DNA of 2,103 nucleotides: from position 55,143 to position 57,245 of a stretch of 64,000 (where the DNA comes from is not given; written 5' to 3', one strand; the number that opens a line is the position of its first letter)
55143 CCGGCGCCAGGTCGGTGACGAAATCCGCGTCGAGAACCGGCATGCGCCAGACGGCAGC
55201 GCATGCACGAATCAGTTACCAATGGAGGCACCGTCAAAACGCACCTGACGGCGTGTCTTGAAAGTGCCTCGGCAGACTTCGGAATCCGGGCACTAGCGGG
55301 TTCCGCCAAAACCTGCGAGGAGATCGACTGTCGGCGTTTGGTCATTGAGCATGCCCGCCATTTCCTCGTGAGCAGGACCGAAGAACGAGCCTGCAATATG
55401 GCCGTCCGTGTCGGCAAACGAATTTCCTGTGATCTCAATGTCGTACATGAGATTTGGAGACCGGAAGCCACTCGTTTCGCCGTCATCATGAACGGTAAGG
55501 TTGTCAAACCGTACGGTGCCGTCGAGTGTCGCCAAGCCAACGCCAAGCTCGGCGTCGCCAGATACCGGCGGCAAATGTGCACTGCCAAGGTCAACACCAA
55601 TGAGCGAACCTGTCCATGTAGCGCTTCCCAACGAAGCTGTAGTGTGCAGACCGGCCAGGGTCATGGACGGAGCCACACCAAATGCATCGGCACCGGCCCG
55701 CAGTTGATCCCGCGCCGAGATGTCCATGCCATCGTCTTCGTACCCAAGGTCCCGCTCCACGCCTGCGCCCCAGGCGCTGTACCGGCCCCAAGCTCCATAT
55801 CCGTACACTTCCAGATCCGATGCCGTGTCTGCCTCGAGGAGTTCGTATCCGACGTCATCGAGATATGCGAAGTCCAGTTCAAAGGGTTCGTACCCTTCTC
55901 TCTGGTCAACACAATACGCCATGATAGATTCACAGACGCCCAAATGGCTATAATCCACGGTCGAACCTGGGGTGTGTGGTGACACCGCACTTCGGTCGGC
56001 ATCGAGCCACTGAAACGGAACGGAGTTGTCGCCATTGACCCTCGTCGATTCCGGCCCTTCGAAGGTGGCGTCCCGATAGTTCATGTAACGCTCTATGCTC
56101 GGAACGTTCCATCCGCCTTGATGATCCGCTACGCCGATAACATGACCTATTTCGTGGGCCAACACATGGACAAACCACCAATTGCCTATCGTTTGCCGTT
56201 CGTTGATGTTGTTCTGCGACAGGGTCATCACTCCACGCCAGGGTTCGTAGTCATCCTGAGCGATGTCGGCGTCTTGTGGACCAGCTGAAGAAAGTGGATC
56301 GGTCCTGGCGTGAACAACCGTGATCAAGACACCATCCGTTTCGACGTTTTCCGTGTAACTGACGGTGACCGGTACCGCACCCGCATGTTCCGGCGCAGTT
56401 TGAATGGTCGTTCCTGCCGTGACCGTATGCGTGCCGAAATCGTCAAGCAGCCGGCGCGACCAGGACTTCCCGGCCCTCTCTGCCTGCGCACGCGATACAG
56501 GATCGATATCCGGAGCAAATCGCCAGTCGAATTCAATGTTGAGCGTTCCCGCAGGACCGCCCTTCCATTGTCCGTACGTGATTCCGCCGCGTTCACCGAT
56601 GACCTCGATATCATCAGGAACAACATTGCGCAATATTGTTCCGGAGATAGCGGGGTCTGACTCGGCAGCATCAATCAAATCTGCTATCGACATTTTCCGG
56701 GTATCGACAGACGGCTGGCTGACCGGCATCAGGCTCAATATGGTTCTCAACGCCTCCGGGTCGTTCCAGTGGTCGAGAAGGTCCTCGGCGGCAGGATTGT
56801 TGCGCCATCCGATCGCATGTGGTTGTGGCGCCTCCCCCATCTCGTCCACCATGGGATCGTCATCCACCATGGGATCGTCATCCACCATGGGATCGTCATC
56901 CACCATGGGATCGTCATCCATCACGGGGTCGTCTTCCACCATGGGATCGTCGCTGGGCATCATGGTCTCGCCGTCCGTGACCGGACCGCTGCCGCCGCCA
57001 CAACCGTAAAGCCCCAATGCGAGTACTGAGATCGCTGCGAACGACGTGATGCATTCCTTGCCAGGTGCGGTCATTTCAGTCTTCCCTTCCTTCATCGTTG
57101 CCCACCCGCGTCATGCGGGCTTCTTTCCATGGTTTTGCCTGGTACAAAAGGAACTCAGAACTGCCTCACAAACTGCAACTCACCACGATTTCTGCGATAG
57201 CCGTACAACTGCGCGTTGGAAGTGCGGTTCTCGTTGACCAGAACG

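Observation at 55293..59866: Slam-type translocator flanked by two TbpB-like surface lipoproteins, one of which carries a metzincin protease domain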

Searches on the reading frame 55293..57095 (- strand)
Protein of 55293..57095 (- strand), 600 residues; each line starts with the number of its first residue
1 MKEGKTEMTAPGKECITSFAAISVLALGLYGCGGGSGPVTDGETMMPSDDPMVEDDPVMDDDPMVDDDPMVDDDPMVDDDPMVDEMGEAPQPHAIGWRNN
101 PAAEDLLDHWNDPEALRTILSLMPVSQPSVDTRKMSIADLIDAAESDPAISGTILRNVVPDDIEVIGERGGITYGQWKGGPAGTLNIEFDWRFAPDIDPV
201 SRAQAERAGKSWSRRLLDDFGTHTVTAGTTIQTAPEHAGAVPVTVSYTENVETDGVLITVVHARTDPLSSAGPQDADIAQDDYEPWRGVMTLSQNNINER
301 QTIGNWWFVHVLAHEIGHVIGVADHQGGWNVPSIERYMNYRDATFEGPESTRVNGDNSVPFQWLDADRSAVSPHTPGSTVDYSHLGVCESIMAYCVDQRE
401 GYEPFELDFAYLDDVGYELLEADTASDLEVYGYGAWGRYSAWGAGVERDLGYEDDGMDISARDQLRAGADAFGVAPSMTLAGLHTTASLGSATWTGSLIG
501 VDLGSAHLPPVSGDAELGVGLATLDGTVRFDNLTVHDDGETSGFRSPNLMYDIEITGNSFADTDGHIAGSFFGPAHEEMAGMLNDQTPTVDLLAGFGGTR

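Call 3: search_protein_families(library=pfam, proteins=[window:55293-57095:-], max_evalue=0.1)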
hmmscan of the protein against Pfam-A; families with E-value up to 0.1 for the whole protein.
window:55293-57095:- (600 aa): 4 families
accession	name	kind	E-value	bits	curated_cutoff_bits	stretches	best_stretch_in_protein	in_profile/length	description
PF13688.12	Reprolysin_5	-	0.0022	18.7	27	1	295-326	122-160/196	Metallo-peptidase family M12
PF01298.24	TbpB_B_D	-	0.0047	17.9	26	1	554-600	70-126/126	C-lobe and N-lobe beta barrels of Tf-binding protein B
PF00413.30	Peptidase_M10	-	0.028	14.7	24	1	249-323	63-123/159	Matrixin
PF04298.18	Zn_peptidase_2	-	0.053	13.5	27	0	280-325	63-104/218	Putative neutral zinc metallopeptidase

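Call 4: search_protein_families(library=ncbifam, proteins=[window:55293-57095:-], max_evalue=0.1)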
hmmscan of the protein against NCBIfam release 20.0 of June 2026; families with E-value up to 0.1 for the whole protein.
window:55293-57095:- (600 aa): 3 families
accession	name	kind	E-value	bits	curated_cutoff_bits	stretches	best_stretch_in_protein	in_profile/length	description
NF041636.1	slam_lipo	equivalog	3.8e-05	24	80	1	488-600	48-154/154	Slam-dependent surface lipoprotein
NF038122.1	metallo_LGF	subfamily_domain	0.012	15.7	80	1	288-325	118-160/274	NF038122 family metalloprotease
TIGR03296.1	M6dom_TIGR03296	domain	0.033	14.1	110.8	1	250-324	102-182/286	M6 family metalloprotease domain-containing protein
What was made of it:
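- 55296..55820 (-): Handle (three strands, 429-473) plus eight-strand barrel (491-599) of C. This is the presumed Slam-targeting domain. NCBIfam slam_lipo 3.8e-5, sub-threshold (call 4).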

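Call 5: find_homologous_proteins(query=window:55293-57095:-)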
Query window:55293-57095:- (600 aa): 343 proteins with E <= 0.001 among 8000 candidates; the best 120 are listed.
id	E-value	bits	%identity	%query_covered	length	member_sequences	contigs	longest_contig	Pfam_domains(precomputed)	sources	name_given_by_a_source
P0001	0.0e+0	1067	80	99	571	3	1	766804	-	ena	-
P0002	7.7e-267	905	69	98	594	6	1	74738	-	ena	-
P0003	3.8e-263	893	50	84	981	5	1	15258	PF01298.25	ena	-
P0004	9.0e-263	892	76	84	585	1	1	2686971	-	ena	-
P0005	3.2e-262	890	73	86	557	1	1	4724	-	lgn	-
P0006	3.7e-262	890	69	97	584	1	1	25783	-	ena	-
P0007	1.9e-260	884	74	86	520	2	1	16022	-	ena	-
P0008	1.9e-260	884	73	85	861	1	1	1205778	PF17843.7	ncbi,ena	-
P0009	2.8e-258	877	74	85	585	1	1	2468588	-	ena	-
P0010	3.1e-257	874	72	85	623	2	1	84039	-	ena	-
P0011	3.3e-252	857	75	84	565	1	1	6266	-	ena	-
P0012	8.3e-245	833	71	85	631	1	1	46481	-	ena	-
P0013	1.6e-237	808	61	98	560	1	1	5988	-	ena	-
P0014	7.2e-223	760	64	85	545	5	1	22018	-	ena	-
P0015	3.6e-218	745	69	76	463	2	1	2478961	-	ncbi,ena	-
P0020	9.1e-211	720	62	84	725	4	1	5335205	-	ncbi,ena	-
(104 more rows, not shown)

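Call 13: find_related_loci(query=window:55293-57095:-, collection=genome_contigs, flank=8000)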
Query window:55293-57095:- (600 aa) in genome_contigs; peptide patterns used: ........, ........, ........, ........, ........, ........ (x = any residue, [..] = any of these).
16 stretches matched a pattern; 3 encode a relative of the query (tblastn E <= 1e-3); 3 distinct loci.
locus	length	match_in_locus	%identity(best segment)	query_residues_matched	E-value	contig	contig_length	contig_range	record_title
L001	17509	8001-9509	74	97-600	0e+0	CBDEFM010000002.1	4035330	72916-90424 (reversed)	MAG: Alphaproteobacteria bacterium isolate aeb00254-6c42-428d-b364-e2f44f9e6819 genome assembly, contig: contig_2, whole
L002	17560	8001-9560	67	81-600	0e+0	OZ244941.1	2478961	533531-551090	MAG: Nitrospirales bacterium isolate d54ef826-7012-47b5-b64d-02185f84ce6e genome assembly, chromosome: 1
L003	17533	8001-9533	57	82-600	0e+0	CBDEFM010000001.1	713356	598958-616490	MAG: Alphaproteobacteria bacterium isolate aeb00254-6c42-428d-b364-e2f44f9e6819 genome assembly, contig: contig_1, whole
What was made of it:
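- Closest known: Type 11 secretion of soluble and novel cargo. Different: This cargo family also occurs in Nitrospirales/Nitrospira MAGs (calls 5, 13), and a Slam 57% identical to B occurs in the cyanobacterium Ca.
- Tried and rejected: Genome-wide co-occurrence of DUF560 with the C family: could not be tested because the genome-collection scan cap had been used (call 13).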

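Call 22: find_related_loci(query=A1, collection=metagenome_contigs, flank=10000)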
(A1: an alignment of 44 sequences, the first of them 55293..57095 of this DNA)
Query A1 (600 aa) in metagenome_contigs; peptide patterns used: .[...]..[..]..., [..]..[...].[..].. (x = any residue, [..] = any of these).
126 stretches matched a pattern; 13 encode a relative of the query (tblastn E <= 1e-3); 13 distinct loci.
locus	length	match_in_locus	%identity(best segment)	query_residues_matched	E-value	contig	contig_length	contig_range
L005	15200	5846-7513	60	14-600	0e+0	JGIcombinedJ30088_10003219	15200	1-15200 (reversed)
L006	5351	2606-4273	60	14-600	0e+0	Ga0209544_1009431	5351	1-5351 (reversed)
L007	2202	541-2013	53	93-600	0e+0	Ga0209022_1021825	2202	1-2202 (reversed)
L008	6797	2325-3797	53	93-600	1e-177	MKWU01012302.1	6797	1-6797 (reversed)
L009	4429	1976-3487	53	88-594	1e-171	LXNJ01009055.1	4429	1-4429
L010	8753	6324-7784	54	99-600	3e-166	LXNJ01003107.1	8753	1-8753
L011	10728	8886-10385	54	98-600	5e-166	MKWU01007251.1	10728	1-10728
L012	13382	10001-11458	54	98-600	5e-164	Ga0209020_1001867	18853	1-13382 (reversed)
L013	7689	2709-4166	54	98-600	3e-164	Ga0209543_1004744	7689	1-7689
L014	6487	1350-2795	53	99-600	7e-158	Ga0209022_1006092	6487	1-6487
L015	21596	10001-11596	48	77-600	1e-146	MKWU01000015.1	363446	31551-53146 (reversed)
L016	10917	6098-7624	47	97-600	2e-140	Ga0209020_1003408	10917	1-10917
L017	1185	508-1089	54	395-600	7e-60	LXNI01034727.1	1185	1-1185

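Call 23: predict_structure(alignment_id=A1)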
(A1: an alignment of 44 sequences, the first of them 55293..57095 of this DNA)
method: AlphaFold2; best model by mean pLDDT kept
length: 600 residues; sequences in the alignment: 44
mean_pLDDT: 85.0   pTM: 0.79
mean pLDDT of the five models: 85.0, 84.1, 84.0, 83.9, 83.8
residues with pLDDT >= 90: 432; 70-90: 61; 50-70: 25; < 50: 82
segments of 3 or more residues with pLDDT < 50: 1-5, 9-56, 58-67, 69-86
pLDDT, mean of each block of 10 residues (from residue 1): 41 35 39 33 37 42 44 43 50 85 90 93 95 94 76 67 95 95 94 96 97 94 96 84 94 96 93 95 96 96 95 97 84 96 97 98 92 94 95 89 95 96 92 96 95 93 94 91 73 97 95 98 95 95 97 95 96 95 96 97
secondary structure, 60 per line:
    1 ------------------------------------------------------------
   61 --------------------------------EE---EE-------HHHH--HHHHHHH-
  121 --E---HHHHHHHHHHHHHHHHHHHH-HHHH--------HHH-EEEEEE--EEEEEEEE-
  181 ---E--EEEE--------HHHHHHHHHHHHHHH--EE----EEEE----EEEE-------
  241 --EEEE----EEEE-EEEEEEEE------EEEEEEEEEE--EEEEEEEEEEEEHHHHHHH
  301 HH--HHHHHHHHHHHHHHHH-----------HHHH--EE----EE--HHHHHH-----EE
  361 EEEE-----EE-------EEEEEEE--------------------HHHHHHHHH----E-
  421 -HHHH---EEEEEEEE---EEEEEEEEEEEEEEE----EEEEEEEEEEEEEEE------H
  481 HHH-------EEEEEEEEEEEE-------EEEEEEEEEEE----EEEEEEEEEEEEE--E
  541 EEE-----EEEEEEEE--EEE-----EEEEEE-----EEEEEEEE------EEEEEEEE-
elements in order: H107-110 H113-119 H127-146 H148-151 E164-169 E172-179 E187-190 H199-213 E222-225 E230-233 E243-246 E251-254 E256-263 E270-279 E282-293 H294-302 H305-320 H332-335 H348-353 E359-364 E379-385 H406-414 H422-425 E429-436 E440-454 E459-473 H480-483 E491-502 E510-520 E525-537 E540-543 E549-556 E559-561 E567-572 E578-585 E592-599
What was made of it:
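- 55293..57095 (-): Gene C: 593-600-aa lipoprotein (probable start ATG 57074), made of an anchor, a stalk, a metzincin domain and a handle plus barrel. AF2 model pLDDT 85, pTM 0.79 (call 23).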

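Call 26: find_encoding_contigs(protein=P0001, flank=10000, max_places=2)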
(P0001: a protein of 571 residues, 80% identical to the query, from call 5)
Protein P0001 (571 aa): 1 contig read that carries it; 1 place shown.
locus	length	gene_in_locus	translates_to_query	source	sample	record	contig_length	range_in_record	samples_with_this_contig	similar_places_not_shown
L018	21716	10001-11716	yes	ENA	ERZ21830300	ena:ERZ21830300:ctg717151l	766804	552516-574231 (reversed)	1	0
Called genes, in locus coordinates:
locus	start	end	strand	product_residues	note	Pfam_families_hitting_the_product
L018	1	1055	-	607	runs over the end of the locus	PF13522:GATase_6, PF13537:GATase_7, PF01380:SIS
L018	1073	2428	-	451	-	PF00483:NTP_transferase, PF01128:IspD (weak), PF12804:NTP_transf_3, PF00132:Hexapep (weak), PF25084:LbH_EIF2B (faint), PF25087:GMPPB_C, PF00132:Hexapep, PF14602:Hexapep_2 (weak)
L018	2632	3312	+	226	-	PF00702:Hydrolase, PF12710:HAD, PF13344:Hydrolase_6 (faint), PF13419:HAD_2, PF13242:Hydrolase_like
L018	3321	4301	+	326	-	PF00106:adh_short (weak), PF01073:3Beta_HSD, PF01370:Epimerase, PF02719:Polysacc_synt_2, PF04321:RmlD_sub_bind, PF07993:NAD_binding_4 (weak), PF08659:KR, PF16363:GDP_Man_Dehyd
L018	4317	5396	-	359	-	PF01636:APH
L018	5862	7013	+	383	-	PF00196:GerE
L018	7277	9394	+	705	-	PF00144:Beta-lactamase, PF01298:TbpB_B_D (weak)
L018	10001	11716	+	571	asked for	-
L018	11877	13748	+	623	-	PF02538:Hydantoinase_B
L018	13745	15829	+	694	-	PF05378:Hydant_A_N, PF01968:Hydantoinase_A, PF19278:Hydant_A_C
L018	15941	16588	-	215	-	PF01370:Epimerase (weak), PF05368:NmrA (weak), PF13460:NAD_binding_10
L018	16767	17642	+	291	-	PF00941:FAD_binding_5, PF03450:CO_deh_flav_C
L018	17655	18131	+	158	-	PF00111:Fer2, PF13085:Fer2_3 (weak), PF01799:Fer2_2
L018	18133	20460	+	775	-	PF01315:Ald_Xan_dh_C, PF02738:MoCoBD_1, PF20256:MoCoBD_2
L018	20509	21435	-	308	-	PF00892:EamA, PF03151:TPT (weak), PF00892:EamA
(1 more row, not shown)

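Call 27: find_encoding_contigs(protein=P0004, flank=10000, max_places=2)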
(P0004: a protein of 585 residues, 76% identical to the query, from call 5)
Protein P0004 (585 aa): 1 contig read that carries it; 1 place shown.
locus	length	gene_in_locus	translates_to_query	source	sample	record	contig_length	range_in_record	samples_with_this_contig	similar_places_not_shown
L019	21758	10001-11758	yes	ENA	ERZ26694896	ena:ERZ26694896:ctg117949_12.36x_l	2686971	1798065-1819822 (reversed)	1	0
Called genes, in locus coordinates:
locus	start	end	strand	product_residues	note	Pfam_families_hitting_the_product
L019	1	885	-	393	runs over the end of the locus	PF02771:Acyl-CoA_dh_N, PF02770:Acyl-CoA_dh_M, PF00441:Acyl-CoA_dh_1, PF08028:Acyl-CoA_dh_2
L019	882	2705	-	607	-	PF13522:GATase_6, PF13537:GATase_7, PF01380:SIS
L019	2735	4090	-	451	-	PF00483:NTP_transferase, PF01128:IspD, PF12804:NTP_transf_3, PF25084:LbH_EIF2B (faint), PF00132:Hexapep, PF25087:GMPPB_C (weak), PF00132:Hexapep, PF14602:Hexapep_2 (weak)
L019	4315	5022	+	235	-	PF00702:Hydrolase, PF12710:HAD, PF13419:HAD_2, PF13242:Hydrolase_like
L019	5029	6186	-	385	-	PF13477:Glyco_trans_4_2, PF13439:Glyco_transf_4, PF13579:Glyco_trans_4_4, PF20706:GT4-conflict (weak), PF00534:Glycos_transf_1, PF13692:Glyco_trans_1_4, PF13524:Glyco_trans_1_2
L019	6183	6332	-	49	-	PF03721:UDPG_MGDP_dh_N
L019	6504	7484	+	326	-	PF00106:adh_short, PF01073:3Beta_HSD, PF01370:Epimerase, PF02719:Polysacc_synt_2, PF04321:RmlD_sub_bind, PF07993:NAD_binding_4 (weak), PF08659:KR, PF16363:GDP_Man_Dehyd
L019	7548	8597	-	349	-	PF01636:APH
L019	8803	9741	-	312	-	PF13384:HTH_23 (weak), PF12762:DDE_Tnp_IS1595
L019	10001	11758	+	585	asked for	-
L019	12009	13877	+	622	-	PF02538:Hydantoinase_B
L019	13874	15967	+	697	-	PF05378:Hydant_A_N, PF01968:Hydantoinase_A, PF19278:Hydant_A_C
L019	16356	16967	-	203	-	PF01327:Pep_deformylase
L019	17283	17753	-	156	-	PF13577:SnoaL_4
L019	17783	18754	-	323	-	PF02653:BPD_transp_2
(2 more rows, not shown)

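Call 28: find_encoding_contigs(protein=P0002, flank=10000, max_places=2)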
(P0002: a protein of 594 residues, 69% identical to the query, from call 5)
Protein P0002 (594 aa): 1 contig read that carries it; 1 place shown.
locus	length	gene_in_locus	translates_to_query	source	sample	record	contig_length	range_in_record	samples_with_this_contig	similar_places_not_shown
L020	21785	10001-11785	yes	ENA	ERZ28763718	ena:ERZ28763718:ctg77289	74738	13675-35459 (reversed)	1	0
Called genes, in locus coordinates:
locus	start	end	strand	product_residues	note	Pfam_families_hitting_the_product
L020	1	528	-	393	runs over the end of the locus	PF02771:Acyl-CoA_dh_N, PF02770:Acyl-CoA_dh_M, PF00441:Acyl-CoA_dh_1, PF08028:Acyl-CoA_dh_2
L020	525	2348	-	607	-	PF13522:GATase_6, PF13537:GATase_7, PF01380:SIS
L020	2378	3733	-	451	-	PF00483:NTP_transferase, PF01128:IspD, PF12804:NTP_transf_3, PF25084:LbH_EIF2B (faint), PF25087:GMPPB_C (faint), PF00132:Hexapep, PF14602:Hexapep_2 (weak)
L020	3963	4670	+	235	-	PF00702:Hydrolase, PF12710:HAD, PF13419:HAD_2, PF13242:Hydrolase_like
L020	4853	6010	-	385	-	PF13477:Glyco_trans_4_2, PF13439:Glyco_transf_4, PF13579:Glyco_trans_4_4, PF20706:GT4-conflict (weak), PF00534:Glycos_transf_1, PF13692:Glyco_trans_1_4, PF13524:Glyco_trans_1_2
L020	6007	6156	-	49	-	PF03721:UDPG_MGDP_dh_N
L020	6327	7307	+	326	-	PF00106:adh_short, PF01073:3Beta_HSD, PF01370:Epimerase, PF02719:Polysacc_synt_2, PF04321:RmlD_sub_bind, PF07993:NAD_binding_4 (weak), PF08659:KR, PF16363:GDP_Man_Dehyd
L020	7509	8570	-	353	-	PF01636:APH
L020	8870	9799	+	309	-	PF12760:Zn_ribbon_IS1595, PF12762:DDE_Tnp_IS1595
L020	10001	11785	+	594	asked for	-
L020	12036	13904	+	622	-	PF02538:Hydantoinase_B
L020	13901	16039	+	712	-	PF05378:Hydant_A_N, PF01968:Hydantoinase_A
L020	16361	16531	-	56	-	-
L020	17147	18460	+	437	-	PF00078:RVT_1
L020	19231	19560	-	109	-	PF07366:SnoaL, PF12680:SnoaL_2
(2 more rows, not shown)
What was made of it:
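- Tried and rejected: Three look-ups of close orthologues showed a different, conserved neighbourhood of APH and hydantoinase genes (calls 26-28).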

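Call 34: search_solved_structures(query=A1, max_evalue=10, show_alignments=3)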
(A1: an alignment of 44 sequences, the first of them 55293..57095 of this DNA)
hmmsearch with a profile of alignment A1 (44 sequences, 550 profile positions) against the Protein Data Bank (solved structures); distinct sequences matched with E-value up to 10: 30.
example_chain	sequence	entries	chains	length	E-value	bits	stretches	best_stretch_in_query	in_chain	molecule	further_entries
3hol_A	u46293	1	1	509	0.00029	22.9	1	508-535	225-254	TbpB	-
7jrd_A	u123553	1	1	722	0.0012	20.9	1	508-534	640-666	Lactoferrin-binding protein B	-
4o4u_A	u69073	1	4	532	0.0016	20.5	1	507-535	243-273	TbpB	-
4o4x_A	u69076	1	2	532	0.0016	20.5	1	507-535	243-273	TbpB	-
3pqu_A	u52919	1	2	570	0.0035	19.3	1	510-533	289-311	Transferrin binding protein B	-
4o3w_A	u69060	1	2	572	0.0035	19.3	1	510-533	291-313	Transferrin binding protein B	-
3pqs_A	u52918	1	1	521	0.0058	18.6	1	512-550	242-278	transferrin-binding protein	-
4o3z_A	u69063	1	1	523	0.0059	18.6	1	512-550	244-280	Outer membrane protein; transferrin-binding protein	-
4o49_A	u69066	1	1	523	0.0063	18.5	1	512-550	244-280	Outer membrane protein; transferrin-binding protein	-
4o3y_A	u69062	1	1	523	0.0066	18.4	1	512-550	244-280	Outer membrane protein; transferrin-binding protein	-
4o3x_B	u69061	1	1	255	0.0075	18.2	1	508-535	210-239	Transferrin binding protein B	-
3hoe_A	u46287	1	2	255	0.0095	17.9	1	508-535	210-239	TbpB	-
5o1r_A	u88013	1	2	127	0.055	15.4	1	498-536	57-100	GNA2132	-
6cuj_A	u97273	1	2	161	0.084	14.8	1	498-536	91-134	Gna2132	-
2lfu_A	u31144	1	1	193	0.12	14.3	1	498-536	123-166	Gna2132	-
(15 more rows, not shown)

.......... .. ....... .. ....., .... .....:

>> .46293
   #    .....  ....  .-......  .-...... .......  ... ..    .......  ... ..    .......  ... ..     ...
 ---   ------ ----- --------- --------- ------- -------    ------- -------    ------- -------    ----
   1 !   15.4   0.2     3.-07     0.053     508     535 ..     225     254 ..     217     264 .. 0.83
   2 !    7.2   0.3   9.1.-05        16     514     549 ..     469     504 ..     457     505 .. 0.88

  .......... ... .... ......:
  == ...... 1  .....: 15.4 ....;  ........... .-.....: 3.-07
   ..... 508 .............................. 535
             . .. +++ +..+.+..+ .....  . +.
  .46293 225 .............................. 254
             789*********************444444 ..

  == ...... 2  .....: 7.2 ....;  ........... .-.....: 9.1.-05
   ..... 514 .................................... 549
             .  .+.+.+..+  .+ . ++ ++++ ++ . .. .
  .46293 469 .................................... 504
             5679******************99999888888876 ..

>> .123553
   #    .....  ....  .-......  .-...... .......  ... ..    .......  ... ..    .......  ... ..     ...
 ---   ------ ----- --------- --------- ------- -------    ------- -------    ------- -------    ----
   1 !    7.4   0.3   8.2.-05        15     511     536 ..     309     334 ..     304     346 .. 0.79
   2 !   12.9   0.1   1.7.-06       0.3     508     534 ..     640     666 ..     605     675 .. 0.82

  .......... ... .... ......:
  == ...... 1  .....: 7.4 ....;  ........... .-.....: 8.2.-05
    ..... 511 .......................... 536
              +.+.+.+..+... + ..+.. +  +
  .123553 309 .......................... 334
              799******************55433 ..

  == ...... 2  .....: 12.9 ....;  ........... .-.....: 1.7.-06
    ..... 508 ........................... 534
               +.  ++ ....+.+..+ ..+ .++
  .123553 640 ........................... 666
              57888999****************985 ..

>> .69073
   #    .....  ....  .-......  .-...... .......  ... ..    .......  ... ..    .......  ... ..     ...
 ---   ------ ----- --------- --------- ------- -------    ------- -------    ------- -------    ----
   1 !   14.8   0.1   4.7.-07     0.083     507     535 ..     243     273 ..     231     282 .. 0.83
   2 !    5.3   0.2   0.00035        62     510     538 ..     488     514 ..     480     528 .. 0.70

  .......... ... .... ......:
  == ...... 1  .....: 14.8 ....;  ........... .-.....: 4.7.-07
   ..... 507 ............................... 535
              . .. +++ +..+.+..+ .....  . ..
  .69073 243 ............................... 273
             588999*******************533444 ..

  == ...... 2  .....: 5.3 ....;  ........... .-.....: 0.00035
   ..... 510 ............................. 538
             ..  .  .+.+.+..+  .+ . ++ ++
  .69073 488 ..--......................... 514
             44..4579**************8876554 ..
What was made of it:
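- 55296..55820 (-): Family profile against PDB: TbpB 2.9e-4 on the '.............' strand (call 34).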
